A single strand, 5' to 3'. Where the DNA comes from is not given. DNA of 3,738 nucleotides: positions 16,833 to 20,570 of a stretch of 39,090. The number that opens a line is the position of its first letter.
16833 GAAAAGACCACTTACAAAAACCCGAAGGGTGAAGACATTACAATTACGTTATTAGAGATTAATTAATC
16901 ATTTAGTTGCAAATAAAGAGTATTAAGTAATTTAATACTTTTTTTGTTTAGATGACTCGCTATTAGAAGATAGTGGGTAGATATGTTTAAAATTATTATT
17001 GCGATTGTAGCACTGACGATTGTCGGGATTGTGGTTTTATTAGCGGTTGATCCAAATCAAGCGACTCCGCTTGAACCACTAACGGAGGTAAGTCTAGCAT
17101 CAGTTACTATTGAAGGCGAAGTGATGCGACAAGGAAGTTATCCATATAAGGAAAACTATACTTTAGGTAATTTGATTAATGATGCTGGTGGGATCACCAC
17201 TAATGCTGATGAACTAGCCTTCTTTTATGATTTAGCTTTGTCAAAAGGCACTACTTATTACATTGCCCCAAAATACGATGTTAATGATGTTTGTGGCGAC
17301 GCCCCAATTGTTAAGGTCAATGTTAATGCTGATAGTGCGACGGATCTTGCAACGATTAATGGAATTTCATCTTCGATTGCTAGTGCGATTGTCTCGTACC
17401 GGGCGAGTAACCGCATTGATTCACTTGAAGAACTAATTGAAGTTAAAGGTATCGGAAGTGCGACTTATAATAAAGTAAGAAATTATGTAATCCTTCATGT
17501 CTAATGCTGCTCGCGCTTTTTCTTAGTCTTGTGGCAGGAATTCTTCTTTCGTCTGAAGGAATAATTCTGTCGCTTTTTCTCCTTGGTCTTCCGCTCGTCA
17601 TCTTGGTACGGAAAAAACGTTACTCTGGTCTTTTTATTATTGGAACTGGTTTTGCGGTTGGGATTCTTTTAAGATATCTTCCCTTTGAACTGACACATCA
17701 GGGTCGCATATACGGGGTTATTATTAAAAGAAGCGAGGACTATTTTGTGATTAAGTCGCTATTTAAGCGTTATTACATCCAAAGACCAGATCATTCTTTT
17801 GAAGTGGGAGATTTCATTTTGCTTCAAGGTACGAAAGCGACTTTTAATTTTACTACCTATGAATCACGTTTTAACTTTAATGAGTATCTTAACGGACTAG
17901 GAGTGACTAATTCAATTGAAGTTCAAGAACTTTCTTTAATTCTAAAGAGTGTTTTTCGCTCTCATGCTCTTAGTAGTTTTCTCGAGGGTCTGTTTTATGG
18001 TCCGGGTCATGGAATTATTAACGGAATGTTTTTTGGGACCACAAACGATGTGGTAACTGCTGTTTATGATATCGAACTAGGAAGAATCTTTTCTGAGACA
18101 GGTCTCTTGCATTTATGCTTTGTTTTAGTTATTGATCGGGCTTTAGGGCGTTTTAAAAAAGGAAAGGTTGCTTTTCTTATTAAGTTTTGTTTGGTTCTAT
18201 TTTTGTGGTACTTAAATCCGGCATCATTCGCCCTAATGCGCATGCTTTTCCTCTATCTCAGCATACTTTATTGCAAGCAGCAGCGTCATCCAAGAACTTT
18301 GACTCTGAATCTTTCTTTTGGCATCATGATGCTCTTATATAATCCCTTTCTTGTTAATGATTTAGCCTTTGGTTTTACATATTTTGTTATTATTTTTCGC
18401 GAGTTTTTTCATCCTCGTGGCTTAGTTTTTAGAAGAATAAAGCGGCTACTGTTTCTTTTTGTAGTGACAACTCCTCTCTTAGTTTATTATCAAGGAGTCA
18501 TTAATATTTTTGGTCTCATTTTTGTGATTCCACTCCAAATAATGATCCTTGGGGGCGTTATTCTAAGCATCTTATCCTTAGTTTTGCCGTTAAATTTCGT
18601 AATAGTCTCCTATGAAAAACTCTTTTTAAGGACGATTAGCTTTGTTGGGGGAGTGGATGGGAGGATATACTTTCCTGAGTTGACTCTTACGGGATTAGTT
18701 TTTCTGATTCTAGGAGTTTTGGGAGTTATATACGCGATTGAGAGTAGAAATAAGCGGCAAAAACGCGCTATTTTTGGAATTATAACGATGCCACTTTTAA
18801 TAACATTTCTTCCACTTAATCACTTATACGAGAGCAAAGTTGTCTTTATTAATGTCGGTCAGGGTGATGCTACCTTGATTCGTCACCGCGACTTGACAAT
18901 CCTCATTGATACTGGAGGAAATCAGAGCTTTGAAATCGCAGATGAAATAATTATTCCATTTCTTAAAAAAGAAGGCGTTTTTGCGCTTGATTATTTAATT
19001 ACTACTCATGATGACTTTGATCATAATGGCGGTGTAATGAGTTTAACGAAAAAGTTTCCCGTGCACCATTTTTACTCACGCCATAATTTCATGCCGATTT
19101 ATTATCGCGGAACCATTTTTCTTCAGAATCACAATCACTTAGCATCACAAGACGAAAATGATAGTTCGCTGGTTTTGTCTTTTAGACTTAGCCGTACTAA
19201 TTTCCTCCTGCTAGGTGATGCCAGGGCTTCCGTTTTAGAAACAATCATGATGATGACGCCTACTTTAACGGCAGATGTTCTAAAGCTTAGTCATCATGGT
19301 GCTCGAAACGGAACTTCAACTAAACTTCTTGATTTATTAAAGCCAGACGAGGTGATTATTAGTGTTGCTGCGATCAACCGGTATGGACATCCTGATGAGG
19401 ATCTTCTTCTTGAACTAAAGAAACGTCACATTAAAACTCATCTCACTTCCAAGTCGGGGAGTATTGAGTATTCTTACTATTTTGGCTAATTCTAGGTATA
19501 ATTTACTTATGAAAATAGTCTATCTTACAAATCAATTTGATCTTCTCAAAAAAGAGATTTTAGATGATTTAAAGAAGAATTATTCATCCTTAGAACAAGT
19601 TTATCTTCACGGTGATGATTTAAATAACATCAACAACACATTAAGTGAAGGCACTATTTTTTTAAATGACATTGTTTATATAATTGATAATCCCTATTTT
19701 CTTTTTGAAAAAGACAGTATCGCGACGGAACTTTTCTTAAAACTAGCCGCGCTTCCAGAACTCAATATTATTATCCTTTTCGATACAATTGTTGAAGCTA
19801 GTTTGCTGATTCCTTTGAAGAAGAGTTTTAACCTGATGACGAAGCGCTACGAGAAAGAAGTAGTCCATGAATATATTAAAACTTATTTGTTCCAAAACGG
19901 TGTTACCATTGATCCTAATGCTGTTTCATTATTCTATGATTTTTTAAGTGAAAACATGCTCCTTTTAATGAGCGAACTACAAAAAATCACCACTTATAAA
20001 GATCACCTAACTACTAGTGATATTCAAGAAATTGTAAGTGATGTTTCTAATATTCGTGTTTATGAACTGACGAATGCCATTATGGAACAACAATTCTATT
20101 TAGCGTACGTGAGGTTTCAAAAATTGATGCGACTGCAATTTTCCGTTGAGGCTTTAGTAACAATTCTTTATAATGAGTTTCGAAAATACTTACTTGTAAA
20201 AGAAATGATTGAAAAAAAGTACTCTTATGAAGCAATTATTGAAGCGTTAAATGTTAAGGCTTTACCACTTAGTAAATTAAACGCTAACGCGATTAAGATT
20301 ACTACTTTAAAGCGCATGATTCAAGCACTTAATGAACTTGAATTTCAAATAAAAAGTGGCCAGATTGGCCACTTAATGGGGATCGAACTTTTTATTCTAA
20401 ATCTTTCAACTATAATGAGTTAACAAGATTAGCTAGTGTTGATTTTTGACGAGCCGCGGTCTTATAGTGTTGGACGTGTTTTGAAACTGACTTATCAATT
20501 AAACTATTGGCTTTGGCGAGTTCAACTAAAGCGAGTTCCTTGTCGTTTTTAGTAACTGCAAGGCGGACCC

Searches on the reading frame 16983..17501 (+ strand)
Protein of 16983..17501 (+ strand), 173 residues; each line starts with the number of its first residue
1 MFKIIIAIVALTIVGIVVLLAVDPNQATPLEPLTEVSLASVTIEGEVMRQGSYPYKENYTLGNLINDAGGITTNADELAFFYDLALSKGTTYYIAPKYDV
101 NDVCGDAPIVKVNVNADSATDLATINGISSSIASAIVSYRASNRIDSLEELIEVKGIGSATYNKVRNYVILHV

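Call 54: search_protein_families(library=pfam, proteins=[window:16983-17501:+], max_evalue=0.00001)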
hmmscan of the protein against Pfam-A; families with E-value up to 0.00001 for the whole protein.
window:16983-17501:+ (173 aa): 3 families
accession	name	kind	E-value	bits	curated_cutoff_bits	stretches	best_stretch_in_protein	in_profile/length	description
PF12836.13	HHH_3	-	3.8e-15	56.2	27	1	109-169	3-64/65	Helix-hairpin-helix motif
PF10531.15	SLBB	-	1.2e-08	35.1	27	1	41-76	2-37/55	SLBB domain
PF00633.29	HHH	-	6.9e-08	32.4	24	0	146-168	8-30/30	Helix-hairpin-helix motif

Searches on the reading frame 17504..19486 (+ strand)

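Call 54: search_protein_families(library=pfam, proteins=[window:17504-19486:+], max_evalue=0.00001)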
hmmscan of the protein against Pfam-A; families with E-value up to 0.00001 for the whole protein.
window:17504-19486:+ (661 aa): 1 family
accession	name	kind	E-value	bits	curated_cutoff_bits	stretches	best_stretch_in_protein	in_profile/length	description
PF00753.33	Lactamase_B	-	2.6e-15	57.3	22.7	1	450-592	2-134/196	Metallo-beta-lactamase superfamily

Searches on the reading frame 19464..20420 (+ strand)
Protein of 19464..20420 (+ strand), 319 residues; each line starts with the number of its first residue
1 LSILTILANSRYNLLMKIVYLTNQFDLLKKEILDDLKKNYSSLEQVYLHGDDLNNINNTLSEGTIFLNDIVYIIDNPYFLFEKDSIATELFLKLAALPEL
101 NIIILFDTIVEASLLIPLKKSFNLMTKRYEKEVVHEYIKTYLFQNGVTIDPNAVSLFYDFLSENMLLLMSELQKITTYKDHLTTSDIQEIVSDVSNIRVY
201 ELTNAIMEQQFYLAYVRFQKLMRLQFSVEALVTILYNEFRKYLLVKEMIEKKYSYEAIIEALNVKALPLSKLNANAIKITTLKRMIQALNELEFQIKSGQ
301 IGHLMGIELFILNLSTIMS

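Call 54: search_protein_families(library=pfam, proteins=[window:19464-20420:+], max_evalue=0.00001)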
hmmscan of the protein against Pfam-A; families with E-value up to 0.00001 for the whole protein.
window:19464-20420:+ (319 aa): 1 family
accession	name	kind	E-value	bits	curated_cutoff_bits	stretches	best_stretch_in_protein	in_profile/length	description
PF21694.2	DNA_pol3_delta_C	-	1.9e-14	54.1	27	1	198-314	3-121/121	DNA polymerase III delta subunit, C-terminal domain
